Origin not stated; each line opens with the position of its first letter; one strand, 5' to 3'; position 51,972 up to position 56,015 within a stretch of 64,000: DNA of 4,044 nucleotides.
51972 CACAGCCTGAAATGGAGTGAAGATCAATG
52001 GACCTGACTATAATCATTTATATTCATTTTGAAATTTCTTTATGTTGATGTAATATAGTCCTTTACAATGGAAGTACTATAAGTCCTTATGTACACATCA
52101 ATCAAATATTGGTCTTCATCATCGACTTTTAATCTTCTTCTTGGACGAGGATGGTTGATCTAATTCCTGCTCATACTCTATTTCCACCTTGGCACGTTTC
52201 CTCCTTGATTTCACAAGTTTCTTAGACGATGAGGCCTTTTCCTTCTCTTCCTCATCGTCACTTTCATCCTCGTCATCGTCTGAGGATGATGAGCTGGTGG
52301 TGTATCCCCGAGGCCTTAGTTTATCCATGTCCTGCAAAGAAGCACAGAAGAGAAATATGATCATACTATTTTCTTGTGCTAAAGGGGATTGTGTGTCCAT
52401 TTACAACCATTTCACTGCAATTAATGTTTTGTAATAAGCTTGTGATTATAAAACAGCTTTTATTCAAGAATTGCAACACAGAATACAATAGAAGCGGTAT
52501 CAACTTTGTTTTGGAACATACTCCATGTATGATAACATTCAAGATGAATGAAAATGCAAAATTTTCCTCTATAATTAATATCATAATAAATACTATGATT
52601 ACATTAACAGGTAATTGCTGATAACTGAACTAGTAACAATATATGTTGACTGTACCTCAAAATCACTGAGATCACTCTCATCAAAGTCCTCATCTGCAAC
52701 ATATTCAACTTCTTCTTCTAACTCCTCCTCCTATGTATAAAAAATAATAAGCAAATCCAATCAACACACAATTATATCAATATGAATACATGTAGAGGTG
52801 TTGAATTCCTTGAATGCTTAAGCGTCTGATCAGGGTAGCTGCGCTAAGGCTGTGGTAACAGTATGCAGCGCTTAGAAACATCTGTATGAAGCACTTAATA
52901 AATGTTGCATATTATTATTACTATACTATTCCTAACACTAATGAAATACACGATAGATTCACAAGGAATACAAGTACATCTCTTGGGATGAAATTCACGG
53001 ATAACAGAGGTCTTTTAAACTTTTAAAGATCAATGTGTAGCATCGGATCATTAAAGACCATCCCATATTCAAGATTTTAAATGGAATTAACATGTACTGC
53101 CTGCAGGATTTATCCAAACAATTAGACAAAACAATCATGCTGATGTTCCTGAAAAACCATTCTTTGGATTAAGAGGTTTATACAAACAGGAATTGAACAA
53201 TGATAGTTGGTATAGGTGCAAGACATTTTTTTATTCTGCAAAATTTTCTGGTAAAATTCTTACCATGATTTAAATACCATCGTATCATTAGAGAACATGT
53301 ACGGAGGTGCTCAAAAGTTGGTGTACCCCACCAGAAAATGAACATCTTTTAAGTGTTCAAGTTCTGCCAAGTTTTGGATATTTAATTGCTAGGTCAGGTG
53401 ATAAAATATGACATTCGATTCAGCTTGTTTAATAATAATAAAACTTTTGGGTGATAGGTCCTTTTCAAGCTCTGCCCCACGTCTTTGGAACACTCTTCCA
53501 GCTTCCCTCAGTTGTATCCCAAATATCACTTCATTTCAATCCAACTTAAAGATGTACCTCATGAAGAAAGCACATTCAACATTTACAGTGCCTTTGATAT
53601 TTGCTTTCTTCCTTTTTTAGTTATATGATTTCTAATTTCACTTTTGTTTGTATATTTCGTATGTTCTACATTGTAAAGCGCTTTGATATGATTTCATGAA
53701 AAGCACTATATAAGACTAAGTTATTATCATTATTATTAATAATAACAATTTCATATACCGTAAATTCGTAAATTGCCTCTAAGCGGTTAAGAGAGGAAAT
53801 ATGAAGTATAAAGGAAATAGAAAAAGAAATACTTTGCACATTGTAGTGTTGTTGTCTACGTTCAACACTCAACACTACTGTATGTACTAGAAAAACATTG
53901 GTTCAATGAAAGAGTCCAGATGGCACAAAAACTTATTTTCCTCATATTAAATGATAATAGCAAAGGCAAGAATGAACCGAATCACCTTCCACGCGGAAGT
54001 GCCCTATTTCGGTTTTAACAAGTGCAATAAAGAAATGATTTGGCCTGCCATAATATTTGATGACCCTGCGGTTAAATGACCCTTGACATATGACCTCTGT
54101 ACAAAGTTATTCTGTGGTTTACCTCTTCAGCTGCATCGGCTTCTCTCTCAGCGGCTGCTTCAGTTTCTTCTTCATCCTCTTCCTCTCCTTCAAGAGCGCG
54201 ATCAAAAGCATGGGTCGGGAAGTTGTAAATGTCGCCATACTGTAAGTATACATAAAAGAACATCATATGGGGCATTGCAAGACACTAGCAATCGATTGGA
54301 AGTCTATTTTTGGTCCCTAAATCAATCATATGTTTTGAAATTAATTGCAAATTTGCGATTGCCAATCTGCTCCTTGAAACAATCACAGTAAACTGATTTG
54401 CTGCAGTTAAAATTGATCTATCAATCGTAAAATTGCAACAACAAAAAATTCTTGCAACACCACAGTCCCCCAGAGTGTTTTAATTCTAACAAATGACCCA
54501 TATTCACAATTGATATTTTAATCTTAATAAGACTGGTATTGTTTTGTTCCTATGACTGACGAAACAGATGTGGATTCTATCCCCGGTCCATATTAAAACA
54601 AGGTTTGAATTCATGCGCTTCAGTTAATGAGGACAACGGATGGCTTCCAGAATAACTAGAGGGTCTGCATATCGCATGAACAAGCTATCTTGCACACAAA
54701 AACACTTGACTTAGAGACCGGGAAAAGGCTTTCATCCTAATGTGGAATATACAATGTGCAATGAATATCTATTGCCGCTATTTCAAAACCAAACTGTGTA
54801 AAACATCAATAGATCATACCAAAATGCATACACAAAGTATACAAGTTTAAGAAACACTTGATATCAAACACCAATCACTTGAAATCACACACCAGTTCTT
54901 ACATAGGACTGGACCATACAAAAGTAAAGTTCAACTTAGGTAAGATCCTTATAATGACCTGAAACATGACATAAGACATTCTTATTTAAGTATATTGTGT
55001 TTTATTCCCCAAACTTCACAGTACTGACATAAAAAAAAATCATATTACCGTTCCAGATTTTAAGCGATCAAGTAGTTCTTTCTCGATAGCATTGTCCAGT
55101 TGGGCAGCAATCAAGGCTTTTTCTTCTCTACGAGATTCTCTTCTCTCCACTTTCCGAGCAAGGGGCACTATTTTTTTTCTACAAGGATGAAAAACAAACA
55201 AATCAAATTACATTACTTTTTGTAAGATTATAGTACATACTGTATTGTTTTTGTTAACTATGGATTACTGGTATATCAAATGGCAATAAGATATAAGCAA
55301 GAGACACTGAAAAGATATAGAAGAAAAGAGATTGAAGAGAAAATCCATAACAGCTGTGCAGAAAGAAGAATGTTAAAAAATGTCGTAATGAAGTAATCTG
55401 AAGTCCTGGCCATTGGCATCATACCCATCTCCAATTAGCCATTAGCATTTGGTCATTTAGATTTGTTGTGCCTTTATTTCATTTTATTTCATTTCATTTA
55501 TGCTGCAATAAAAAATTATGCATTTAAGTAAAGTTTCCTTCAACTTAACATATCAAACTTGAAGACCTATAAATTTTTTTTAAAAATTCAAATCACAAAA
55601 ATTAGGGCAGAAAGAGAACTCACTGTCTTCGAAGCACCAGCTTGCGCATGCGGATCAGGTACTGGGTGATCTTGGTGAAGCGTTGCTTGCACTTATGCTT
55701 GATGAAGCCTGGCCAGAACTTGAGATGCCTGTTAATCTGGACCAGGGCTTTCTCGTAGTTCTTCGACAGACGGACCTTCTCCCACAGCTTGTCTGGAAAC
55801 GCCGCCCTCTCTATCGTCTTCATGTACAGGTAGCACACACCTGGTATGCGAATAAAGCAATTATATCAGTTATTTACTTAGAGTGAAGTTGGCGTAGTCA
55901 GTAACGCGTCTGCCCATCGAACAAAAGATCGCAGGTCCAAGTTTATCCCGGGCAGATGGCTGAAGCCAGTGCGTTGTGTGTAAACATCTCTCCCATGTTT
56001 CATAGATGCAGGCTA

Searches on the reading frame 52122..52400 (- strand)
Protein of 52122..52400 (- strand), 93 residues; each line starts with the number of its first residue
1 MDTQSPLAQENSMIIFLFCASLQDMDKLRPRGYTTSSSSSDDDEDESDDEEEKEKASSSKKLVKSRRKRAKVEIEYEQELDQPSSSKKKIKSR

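Call 43: search_protein_families(library=pfam, proteins=[window:52122-52400:-], max_evalue=0.01)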
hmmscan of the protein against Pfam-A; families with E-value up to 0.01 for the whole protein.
window:52122-52400:- (93 aa): 1 family
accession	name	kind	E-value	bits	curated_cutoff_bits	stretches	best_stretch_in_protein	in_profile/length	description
PF17232.7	Pep1_7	-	0.0016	19.3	26.2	1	31-71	33-74/82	Elicitor peptide 1-7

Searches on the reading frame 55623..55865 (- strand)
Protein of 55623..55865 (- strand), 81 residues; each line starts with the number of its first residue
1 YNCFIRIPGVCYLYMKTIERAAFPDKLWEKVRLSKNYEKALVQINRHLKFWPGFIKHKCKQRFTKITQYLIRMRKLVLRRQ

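Call 43: search_protein_families(library=pfam, proteins=[window:55623-55865:-], max_evalue=0.01)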
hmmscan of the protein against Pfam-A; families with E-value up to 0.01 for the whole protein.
window:55623-55865:- (81 aa): 1 family
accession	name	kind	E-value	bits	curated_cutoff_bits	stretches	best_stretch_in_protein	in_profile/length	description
PF01778.22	Ribosomal_L28e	-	6.9e-17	62.5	33.2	1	9-69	55-115/115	Ribosomal L28e protein family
